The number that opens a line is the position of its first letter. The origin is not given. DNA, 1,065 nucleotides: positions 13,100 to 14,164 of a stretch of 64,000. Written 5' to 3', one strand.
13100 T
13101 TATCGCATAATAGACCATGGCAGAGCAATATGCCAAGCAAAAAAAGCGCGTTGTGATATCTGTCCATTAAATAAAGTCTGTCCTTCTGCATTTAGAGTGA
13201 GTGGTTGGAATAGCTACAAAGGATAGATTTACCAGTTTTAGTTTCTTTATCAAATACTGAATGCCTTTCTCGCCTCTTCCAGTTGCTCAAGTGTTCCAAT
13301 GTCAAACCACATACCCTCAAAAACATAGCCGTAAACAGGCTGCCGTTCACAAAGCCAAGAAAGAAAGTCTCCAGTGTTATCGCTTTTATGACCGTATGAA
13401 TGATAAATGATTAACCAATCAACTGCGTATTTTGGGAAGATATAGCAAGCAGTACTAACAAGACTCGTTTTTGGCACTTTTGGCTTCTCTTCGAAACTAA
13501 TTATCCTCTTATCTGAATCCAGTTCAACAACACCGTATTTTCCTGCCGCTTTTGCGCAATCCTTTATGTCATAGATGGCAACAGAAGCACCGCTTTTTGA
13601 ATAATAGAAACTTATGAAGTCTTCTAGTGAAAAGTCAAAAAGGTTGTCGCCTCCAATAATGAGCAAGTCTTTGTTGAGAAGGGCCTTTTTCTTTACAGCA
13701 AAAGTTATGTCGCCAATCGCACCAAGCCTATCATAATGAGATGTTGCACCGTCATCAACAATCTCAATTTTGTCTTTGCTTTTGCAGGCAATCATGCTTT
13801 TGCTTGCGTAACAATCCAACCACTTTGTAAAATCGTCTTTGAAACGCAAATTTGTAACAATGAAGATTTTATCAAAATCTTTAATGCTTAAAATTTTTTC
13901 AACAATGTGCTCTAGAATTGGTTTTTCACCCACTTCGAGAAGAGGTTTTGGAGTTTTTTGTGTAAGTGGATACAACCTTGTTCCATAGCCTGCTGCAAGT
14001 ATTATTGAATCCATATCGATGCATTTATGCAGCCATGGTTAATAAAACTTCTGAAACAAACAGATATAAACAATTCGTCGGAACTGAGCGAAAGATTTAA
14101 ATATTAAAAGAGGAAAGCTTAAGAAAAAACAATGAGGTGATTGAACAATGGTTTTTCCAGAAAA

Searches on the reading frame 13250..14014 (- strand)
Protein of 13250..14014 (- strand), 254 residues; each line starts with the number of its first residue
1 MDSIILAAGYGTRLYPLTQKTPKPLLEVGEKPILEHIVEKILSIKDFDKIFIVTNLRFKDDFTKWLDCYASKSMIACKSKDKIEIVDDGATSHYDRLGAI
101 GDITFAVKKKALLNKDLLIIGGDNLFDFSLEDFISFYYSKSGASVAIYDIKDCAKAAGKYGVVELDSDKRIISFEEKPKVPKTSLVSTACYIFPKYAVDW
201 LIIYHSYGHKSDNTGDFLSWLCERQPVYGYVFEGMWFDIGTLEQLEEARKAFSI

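Call 37: search_protein_families(library=pfam, proteins=[window:13250-14014:-], max_evalue=0.001)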
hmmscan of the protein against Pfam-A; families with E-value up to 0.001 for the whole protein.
window:13250-14014:- (254 aa): 4 families
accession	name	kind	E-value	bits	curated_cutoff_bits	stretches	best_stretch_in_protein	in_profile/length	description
PF00483.29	NTP_transferase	-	7e-39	134.3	21.2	1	3-250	2-240/245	Nucleotidyl transferase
PF12804.13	NTP_transf_3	-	2.5e-08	34.7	27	1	4-56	2-48/160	MobA-like NTP transferase domain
PF01128.25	IspD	-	5.6e-06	26.7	27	1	3-66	3-63/221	2-C-methyl-D-erythritol 4-phosphate cytidylyltransferase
PF02348.25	CTP_transf_3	-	0.00012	22.4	22.6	1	23-64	16-57/217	Cytidylyltransferase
